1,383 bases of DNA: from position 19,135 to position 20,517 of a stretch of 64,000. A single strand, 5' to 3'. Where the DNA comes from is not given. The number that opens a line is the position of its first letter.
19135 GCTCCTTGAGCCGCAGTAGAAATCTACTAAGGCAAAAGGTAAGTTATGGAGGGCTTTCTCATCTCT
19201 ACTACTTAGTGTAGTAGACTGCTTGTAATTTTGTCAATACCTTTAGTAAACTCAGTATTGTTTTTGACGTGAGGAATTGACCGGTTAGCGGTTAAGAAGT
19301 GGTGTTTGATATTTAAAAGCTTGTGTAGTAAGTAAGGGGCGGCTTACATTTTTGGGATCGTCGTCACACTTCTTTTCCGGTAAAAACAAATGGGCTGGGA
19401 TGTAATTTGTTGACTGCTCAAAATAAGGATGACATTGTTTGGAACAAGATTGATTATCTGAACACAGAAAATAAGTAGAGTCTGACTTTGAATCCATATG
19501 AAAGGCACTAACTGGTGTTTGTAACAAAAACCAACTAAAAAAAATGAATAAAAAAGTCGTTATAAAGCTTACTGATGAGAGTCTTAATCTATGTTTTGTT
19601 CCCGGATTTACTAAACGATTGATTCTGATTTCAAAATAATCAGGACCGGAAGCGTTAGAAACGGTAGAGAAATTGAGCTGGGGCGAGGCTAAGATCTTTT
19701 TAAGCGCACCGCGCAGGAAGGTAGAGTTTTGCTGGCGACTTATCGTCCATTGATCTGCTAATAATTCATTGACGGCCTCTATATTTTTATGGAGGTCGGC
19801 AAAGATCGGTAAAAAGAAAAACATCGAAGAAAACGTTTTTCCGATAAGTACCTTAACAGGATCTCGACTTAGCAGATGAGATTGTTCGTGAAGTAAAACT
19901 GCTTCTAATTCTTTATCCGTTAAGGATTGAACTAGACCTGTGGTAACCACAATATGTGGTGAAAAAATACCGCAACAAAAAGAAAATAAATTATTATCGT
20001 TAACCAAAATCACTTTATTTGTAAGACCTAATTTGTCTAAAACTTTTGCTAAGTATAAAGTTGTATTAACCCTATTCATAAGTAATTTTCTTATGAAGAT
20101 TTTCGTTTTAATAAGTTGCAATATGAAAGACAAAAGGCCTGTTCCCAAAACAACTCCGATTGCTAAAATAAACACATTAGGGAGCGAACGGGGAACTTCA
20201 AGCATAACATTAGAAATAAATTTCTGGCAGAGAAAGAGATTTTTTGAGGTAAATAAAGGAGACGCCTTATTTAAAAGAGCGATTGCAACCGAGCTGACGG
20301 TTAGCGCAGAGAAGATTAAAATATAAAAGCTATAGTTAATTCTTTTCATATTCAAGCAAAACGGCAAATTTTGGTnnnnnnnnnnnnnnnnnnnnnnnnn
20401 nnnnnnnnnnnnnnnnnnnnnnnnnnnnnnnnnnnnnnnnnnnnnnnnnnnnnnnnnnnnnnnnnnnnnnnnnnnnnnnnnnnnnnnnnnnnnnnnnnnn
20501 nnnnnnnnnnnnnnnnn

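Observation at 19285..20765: BlaR1(M56 protease)-BlaI pair with Cys-rich sensor domain embedded in the copper/thiol island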

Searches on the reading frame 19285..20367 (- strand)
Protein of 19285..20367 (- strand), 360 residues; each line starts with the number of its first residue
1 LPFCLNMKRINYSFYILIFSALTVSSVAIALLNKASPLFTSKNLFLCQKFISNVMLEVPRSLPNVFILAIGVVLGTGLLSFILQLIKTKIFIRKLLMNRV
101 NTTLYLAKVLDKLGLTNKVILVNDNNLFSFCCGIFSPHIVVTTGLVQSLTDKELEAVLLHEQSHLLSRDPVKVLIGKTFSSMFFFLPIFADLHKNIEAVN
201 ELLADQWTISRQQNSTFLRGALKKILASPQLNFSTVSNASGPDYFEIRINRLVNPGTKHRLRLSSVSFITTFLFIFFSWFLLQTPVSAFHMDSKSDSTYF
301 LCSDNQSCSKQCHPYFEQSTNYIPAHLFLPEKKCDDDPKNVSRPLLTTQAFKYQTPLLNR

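Call 4: search_protein_families(library=pfam, proteins=[window:19285-20367:-], max_evalue=0.01)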
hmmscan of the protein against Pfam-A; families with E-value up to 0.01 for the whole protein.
window:19285-20367:- (360 aa): 2 families
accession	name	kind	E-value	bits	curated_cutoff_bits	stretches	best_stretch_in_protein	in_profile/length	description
PF05569.17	Peptidase_M56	-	3.2e-12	46.7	31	1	66-214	104-256/296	BlaR1 peptidase M56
PF01435.24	Peptidase_M48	-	1.3e-10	41.9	20.3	1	117-195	25-109/186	Peptidase family M48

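Call 7: find_encoding_contigs(protein=window:19285-20367:-, flank=10000, max_places=6)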
Protein window:19285-20367:- (360 aa): no gene with exactly this product is on record in the collection.

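Call 8: find_homologous_proteins(query=window:19285-20367:-, max_evalue=0.001)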
Query window:19285-20367:- (360 aa): 146 proteins with E <= 0.001 among 4089 candidates; the best 120 are listed.
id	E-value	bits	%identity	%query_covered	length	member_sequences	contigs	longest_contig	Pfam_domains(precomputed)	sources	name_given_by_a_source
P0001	4.2e-199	679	100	85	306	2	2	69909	PF01435.25,PF05569.18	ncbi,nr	ncbi:MAG: M56 family metallopeptidase [Patescibacteria group bacterium]|nr:M56 family metallopeptida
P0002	2.9e-172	591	76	98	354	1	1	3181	PF01435.25,PF05569.18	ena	-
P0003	7.3e-170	583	75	99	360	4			PF01435.25,PF05569.18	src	-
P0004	4.0e-168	577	74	98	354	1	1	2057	PF01435.25,PF05569.18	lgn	-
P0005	3.5e-167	574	73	98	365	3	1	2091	PF01435.25,PF05569.18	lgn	-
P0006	1.5e-164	565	77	93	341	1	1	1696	PF01435.25,PF05569.18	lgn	-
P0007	2.0e-164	565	72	98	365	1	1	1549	PF01435.25,PF05569.18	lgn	-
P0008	2.8e-164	564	72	98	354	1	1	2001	PF01435.25,PF05569.18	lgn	-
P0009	1.8e-162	558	73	98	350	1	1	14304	PF01435.25,PF05569.18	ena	-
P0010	4.4e-162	557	70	99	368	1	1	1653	PF01435.25,PF05569.18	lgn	-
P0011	1.8e-161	555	72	99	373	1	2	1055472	PF01435.25,PF05569.18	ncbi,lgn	-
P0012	4.1e-160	551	68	98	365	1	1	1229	PF01435.25,PF05569.18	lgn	-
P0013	1.3e-157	542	70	98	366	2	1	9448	PF01435.25,PF05569.18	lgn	-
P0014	5.7e-157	540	70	98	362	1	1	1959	PF01435.25,PF05569.18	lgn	-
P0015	1.1e-156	539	74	92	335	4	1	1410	PF01435.25,PF05569.18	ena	-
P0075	2.9e-99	351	52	89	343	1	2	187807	PF01435.25,PF05569.18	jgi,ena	-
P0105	2.8e-90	321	48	92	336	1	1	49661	PF01435.25,PF05569.18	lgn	-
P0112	2.4e-88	315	46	89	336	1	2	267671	PF01435.25,PF05569.18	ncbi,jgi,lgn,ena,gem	-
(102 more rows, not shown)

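Call 17: find_related_loci(query=window:19285-20367:-, collection=genome_contigs, flank=10000)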
Query window:19285-20367:- (360 aa) in genome_contigs; peptide patterns used: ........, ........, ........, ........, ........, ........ (x = any residue, [..] = any of these).
228 stretches matched a pattern; 8 encode a relative of the query (tblastn E <= 1e-3); 8 distinct loci.
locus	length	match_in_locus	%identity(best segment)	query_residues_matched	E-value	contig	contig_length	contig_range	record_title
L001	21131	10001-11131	69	1-357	6e-172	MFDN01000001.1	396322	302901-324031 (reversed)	MAG: Candidatus Daviesbacteria bacterium RIFCSPLOWO2_01_FULL_39_23 rifcsplowo2_01_scaffold_1, whole genome shotgun seque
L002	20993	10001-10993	67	7-337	5e-153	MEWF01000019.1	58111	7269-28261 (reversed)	MAG: candidate division WWE3 bacterium RIFOXYC2_FULL_42_13 rifoxyc2_full_scaffold_577, whole genome shotgun sequence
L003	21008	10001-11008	66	7-337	3e-145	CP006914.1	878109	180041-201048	Candidate division WWE3 bacterium RAAC2_WWE3_1 chromosome, complete genome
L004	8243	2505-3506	67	5-345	5e-142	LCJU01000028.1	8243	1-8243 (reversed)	MAG: candidate division WWE3 bacterium GW2011_GWC2_44_9 UW82_C0028, whole genome shotgun sequence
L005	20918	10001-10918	69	6-311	6e-132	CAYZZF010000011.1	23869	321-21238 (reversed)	MAG TPA_asm: uncultured Gammaproteobacteria bacterium isolate SRP093762_co1_95 genome assembly, contig: NODE_1278_length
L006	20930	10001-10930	51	7-324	9e-97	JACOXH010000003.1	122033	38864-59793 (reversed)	MAG: Candidatus Daviesbacteria bacterium isolate NC_groundwater_148_Ag_S-0.1um_39_10 S4_GD2017_2_S1_scaffold_165, whole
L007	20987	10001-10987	47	5-328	2e-86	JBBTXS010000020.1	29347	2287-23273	MAG: Patescibacteria group bacterium isolate H51-bin091_1 H51_bin091_1_000000000020, whole genome shotgun sequence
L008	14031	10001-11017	43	24-355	4e-82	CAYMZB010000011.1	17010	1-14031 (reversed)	MAG TPA_asm: uncultured Gammaproteobacteria bacterium isolate binchicken_co203_489 genome assembly, contig: k141_3379171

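Call 21: search_protein_families(library=ncbifam, proteins=[window:19285-20367:-], max_evalue=0.01)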
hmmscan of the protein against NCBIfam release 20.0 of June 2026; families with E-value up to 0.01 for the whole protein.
window:19285-20367:- (360 aa): 12 families
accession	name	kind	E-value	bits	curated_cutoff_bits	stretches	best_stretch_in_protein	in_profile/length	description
NF000326.1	blaR1_generic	equivalog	1.8e-08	33.2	400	1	65-318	101-359/585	BlaR1 family beta-lactam sensor/signal transducer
NF002669.0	PRK02391.1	equivalog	4.5e-07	29.3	341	1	138-183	118-163/298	zinc metalloprotease HtpX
NF003425.0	PRK04897.1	equivalog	9.9e-07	28.3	355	1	118-170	99-153/298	zinc metalloprotease HtpX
NF033108.1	sensor_BlaR1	exception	1.3e-06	27.2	1200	1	87-291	133-339/585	beta-lactam sensor/signal transducer BlaR1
NF002826.0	PRK03001.1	equivalog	6.5e-06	25.5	369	1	118-180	87-151/285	zinc metalloprotease HtpX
NF002775.0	PRK02870.1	equivalog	1.8e-05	24.2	285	1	111-175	128-194/338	zinc metalloprotease HtpX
NF033109.1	sensor_MecR1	exception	5.3e-05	21.9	1200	1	129-189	173-233/585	beta-lactam sensor/signal transducer MecR1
NF002322.0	PRK01265.1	equivalog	0.00011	21.8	275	1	122-175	108-161/325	zinc metalloprotease HtpX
NF002363.0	PRK01345.1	equivalog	0.00022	20.4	422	1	120-187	88-157/318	zinc metalloprotease HtpX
NF003965.0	PRK05457.1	equivalog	0.00026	20.4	245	1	136-172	116-152/285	protease HtpX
NF002839.0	PRK03072.1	equivalog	0.0027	16.8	412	1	139-182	114-157/291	zinc metalloprotease HtpX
NF052399.1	M48_lipo_LoiP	exception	0.006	16.1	365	1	107-165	79-133/247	metalloprotease LoiP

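Call 36: search_solved_structures(query=A1, max_evalue=0.01, show_alignments=2)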
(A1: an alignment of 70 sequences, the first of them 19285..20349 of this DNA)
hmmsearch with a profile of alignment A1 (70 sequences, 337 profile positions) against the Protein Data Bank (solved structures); distinct sequences matched with E-value up to 0.01: 4.
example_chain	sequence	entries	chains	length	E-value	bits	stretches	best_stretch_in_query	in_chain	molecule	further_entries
8exs_A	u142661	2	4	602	9.3e-12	47.9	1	57-293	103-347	Beta-lactam sensor/signal transducer BlaR1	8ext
8exp_A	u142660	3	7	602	3.4e-11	46.1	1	57-293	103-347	Beta-lactam sensor/signal transducer BlaR1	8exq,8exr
3cqb_A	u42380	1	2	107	4.4e-05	26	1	131-169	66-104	Probable protease htpX homolog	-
4il3_A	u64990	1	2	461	0.008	18.5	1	47-191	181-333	Ste24p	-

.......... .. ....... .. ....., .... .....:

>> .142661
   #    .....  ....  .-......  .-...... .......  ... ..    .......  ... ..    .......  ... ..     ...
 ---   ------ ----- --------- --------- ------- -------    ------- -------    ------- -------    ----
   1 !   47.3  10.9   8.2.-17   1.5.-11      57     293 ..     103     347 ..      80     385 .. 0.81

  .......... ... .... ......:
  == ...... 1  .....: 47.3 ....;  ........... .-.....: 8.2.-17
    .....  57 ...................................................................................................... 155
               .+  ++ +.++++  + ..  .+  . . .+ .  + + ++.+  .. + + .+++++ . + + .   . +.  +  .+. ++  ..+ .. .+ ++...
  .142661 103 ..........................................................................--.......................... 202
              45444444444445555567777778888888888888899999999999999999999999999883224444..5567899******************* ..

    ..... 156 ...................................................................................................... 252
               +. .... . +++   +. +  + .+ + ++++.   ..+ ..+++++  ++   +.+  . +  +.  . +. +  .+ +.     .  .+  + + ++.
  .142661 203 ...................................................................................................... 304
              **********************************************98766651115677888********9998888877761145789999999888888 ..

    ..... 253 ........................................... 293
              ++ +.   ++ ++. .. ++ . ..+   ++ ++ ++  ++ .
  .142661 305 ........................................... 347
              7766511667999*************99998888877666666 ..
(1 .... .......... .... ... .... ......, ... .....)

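Call 44: predict_structure(alignment_id=A1)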
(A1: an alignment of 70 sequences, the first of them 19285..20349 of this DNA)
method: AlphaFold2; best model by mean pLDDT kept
length: 354 residues; sequences in the alignment: 70
mean_pLDDT: 72.4   pTM: 0.66
mean pLDDT of the five models: 72.4, 70.4, 70.3, 69.1, 65.7
residues with pLDDT >= 90: 88; 70-90: 137; 50-70: 35; < 50: 94
segments of 3 or more residues with pLDDT < 50: 37-46, 48-51, 227-233, 283-331, 333-354
pLDDT, mean of each block of 10 residues (from residue 1): 76 88 79 54 47 61 80 87 89 94 95 93 88 94 96 94 87 87 88 89 93 91 57 57 78 74 88 79 45 36 37 34 36 40 39 37
secondary structure, 60 per line:
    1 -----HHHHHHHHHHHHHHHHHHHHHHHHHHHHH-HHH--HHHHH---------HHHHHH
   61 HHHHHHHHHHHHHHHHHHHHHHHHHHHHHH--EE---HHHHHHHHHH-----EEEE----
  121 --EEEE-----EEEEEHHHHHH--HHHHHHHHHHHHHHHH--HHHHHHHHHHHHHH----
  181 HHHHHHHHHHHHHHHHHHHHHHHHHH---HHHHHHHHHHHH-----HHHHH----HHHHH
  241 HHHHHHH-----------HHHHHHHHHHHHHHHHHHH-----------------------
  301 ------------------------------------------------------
elements in order: H6-34 H41-45 H55-90 H98-107 E113-116 E123-126 E132-136 H137-142 H145-160 H163-176 H181-206 H210-221 H227-231 H236-247 H259-277

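Call 49: fold_search(model_id=the predicted structure, library=pdb)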
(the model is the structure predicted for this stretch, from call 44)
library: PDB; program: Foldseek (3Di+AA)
matches with E <= 10: 72; with E <= 0.001: 6
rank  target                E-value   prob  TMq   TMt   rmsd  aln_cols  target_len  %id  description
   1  8exp_A                4.4e-06  1.00  0.41  0.28  10.5       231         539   17  Cryo-EM structure of S. aureus BlaR1 with C2 symmetry (released 2023-01-11)
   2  8exs_A                6.6e-06  1.00  0.42  0.28  17.7       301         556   15  Cryo-EM structure of S. aureus BlaR1 F284A mutant (released 2023-01-11)
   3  8exq_A                1.1e-05  1.00  0.41  0.28  10.3       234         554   18  Cryo-EM structure of S. aureus BlaR1 with C1 symmetry (released 2023-01-11)
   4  8ext_A                1.7e-05  1.00  0.41  0.29  18.3       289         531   15  Cryo-EM structure of S. aureus BlaR1 F284A mutant in complex with ampicillin (released 2023-01-11)
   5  8exr_A                1.1e-04  1.00  0.40  0.56  15.1       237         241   16  Cryo-EM structure of S. aureus BlaR1 TM and zinc metalloprotease domain (released 2023-01-11)
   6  8exr_B                1.4e-04  1.00  0.41  0.47  17.7       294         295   16  Cryo-EM structure of S. aureus BlaR1 TM and zinc metalloprotease domain (released 2023-01-11)
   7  4il3_A                1.5e-03  1.00  0.33  0.28  13.7       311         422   17  Crystal Structure of S. mikatae Ste24p (released 2013-02-20)
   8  3c37_B                1.5e-03  1.00  0.28  0.41  16.9       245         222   13  X-ray structure of the putative Zn-dependent peptidase Q74D82 at the resolution 1.7 A. Northeast Structural Genomics C (released 2008-02-12)
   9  3c37_A                1.8e-03  1.00  0.29  0.42  16.9       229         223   12  X-ray structure of the putative Zn-dependent peptidase Q74D82 at the resolution 1.7 A. Northeast Structural Genomics C (released 2008-02-12)
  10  4aw6_D                4.3e-03  1.00  0.35  0.30   8.0       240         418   17  Crystal structure of the human nuclear membrane zinc metalloprotease ZMPSTE24 (FACE1) (released 2012-07-25)
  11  4aw6_A                8.8e-03  1.00  0.35  0.29   8.0       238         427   17  Crystal structure of the human nuclear membrane zinc metalloprotease ZMPSTE24 (FACE1) (released 2012-07-25)
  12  4aw6_B                9.3e-03  1.00  0.34  0.30   8.1       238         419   17  Crystal structure of the human nuclear membrane zinc metalloprotease ZMPSTE24 (FACE1) (released 2012-07-25)
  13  2ypt_E                9.8e-03  1.00  0.30  0.27   6.9       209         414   17  Crystal structure of the human nuclear membrane zinc metalloprotease ZMPSTE24 mutant (E336A) in complex with a synthet (released 2012-12-05)
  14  4il3_B                1.3e-02  0.99  0.34  0.29  14.2       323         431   16  Crystal Structure of S. mikatae Ste24p (released 2013-02-20)
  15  2ypt_D                2.9e-02  1.00  0.30  0.26   7.0       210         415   18  Crystal structure of the human nuclear membrane zinc metalloprotease ZMPSTE24 mutant (E336A) in complex with a synthet (released 2012-12-05)
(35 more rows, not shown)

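Call 51: find_encoding_contigs(protein=P0112, flank=10000, max_places=1)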
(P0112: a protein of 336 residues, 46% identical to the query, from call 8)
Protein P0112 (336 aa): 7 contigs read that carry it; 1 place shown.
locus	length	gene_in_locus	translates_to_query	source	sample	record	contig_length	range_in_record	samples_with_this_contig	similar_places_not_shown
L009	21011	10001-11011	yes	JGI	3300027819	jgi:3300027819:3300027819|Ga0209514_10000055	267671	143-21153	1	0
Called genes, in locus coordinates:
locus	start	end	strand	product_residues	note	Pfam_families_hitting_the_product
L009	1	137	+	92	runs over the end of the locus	?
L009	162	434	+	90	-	PF15919:HicB_lk_antitox, PF15970:HicB-like_2 (weak)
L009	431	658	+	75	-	PF07927:HicA_toxin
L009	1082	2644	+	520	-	PF04208:MtrA, PF00303:Thymidylat_synt, PF14251:PterinBD-DUF4346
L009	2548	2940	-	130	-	-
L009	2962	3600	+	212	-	PF00300:His_Phos_1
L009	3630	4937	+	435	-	PF02403:Seryl_tRNA_N, PF00587:tRNA-synt_2b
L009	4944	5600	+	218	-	PF01564:Spermine_synth (faint)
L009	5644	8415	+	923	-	PF07517:SecA_DEAD, PF01043:SecA_PP_bind, PF21090:P-loop_SecA, PF07516:SecA_SW, PF02810:SEC-C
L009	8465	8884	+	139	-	PF01909:NTP_transf_2 (weak), PF18765:Polbeta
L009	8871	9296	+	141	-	PF01934:HepT-like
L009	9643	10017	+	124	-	PF03965:Penicillinase_R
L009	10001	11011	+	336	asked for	PF05569:Peptidase_M56, PF01435:Peptidase_M48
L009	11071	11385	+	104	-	-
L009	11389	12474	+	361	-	PF13905:Thioredoxin_8 (faint)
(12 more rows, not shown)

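Call 52: find_encoding_contigs(protein=P0075, flank=10000, max_places=1)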
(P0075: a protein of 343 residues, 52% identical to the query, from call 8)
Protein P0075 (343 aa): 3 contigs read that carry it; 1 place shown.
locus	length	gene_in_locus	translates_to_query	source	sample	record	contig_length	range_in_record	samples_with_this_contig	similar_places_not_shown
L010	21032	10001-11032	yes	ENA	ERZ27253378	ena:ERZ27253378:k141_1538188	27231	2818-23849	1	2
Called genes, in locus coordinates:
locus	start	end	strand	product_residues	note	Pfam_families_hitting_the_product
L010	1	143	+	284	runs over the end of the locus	PF13292:DXP_synthase_N, PF00456:Transketolase_N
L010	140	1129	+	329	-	PF02779:Transket_pyr, PF02780:Transketolase_C, PF22613:Transketolase_C_1 (weak)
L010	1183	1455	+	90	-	PF02583:Trns_repr_metal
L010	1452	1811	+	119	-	PF13473:Cupredoxin_1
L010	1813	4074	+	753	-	PF00403:HMA, PF00122:E1-E2_ATPase, PF00702:Hydrolase, PF08282:Hydrolase_3 (weak)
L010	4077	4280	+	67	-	-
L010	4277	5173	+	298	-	PF14870:PSII_BNR (faint), PF25852:DUF6242_C (faint), PF15902:Sortilin-Vps10 (weak)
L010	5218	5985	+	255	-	PF04234:CopC (weak), PF13473:Cupredoxin_1, PF00127:Copper-bind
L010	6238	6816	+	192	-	PF00677:Lum_binding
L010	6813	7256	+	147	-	PF00885:DMRL_synthase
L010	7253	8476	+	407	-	PF00926:DHBP_synthase, PF00925:GTP_cyclohydro2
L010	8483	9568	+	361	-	PF00383:dCMP_cyt_deam_1, PF14437:MafB19-deam, PF01872:RibD_C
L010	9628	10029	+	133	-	PF03965:Penicillinase_R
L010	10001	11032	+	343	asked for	PF05569:Peptidase_M56, PF01435:Peptidase_M48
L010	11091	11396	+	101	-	PF01022:HTH_5, PF01047:MarR (weak), PF12840:HTH_20 (weak), PF25212:HVO_A0114 (weak), PF01978:TrmB (faint), PF12802:MarR_2 (weak)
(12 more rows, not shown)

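Call 53: find_encoding_contigs(protein=P0105, flank=10000, max_places=1)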
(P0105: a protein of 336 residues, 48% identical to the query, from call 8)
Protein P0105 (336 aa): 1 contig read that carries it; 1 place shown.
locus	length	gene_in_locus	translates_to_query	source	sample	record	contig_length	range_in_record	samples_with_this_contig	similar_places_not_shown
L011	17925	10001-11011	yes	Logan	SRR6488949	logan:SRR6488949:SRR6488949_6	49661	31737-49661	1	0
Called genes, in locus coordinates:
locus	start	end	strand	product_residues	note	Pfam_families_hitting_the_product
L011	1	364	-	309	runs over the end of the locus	PF01018:GTP1_OBG, PF01926:MMR_HSR1, PF02421:FeoB_N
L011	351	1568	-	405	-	PF04851:ResIII, PF00270:DEAD, PF00271:Helicase_C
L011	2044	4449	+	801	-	PF13439:Glyco_transf_4 (weak), PF00534:Glycos_transf_1, PF13692:Glyco_trans_1_4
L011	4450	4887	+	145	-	-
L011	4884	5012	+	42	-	-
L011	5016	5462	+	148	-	PF02502:LacAB_rpiB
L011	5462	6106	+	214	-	PF00834:Ribul_P_3_epim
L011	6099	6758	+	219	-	PF18306:LDcluster4, PF03641:Lysine_decarbox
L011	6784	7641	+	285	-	PF13292:DXP_synthase_N, PF00456:Transketolase_N, PF00676:E1_dh (weak)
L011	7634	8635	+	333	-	PF02779:Transket_pyr, PF02780:Transketolase_C, PF22613:Transketolase_C_1 (weak)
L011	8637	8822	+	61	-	-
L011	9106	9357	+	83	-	PF02583:Trns_repr_metal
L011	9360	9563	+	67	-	-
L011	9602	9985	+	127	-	PF03965:Penicillinase_R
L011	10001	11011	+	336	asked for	PF05569:Peptidase_M56, PF01435:Peptidase_M48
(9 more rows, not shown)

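Call 55: search_protein_representatives(alignment_id=A1)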
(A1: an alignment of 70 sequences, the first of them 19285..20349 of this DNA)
Query: 70 sequences, 337 profile positions. Proteins with E-value up to 0.001 (for the whole library): 23829; up to 1e-10: 3129; up to 1e-30: 284. The best 150 are listed.
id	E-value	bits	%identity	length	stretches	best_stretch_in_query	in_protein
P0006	1.1e-158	544.2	-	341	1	1-327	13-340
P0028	1.1e-153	527.7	-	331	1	1-328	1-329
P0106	5.7e-136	469.5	-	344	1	2-332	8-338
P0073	2.1e-124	431.5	-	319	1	4-327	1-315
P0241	1.6e-118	412.1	-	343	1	3-328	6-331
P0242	3.7e-113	394.5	-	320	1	1-298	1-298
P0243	1.4e-110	386.0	-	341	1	8-326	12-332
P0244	6.1e-109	380.6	-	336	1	5-326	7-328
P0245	1.1e-103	363.3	-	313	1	1-327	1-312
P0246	4.2e-102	358.2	-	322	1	5-311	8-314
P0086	6.6e-102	357.5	-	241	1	1-217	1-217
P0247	8.2e-95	334.2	-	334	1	3-317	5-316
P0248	1.7e-94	333.1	-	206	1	121-325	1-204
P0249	8.2e-88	311.2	-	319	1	5-289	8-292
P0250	3.6e-78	279.5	-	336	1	2-301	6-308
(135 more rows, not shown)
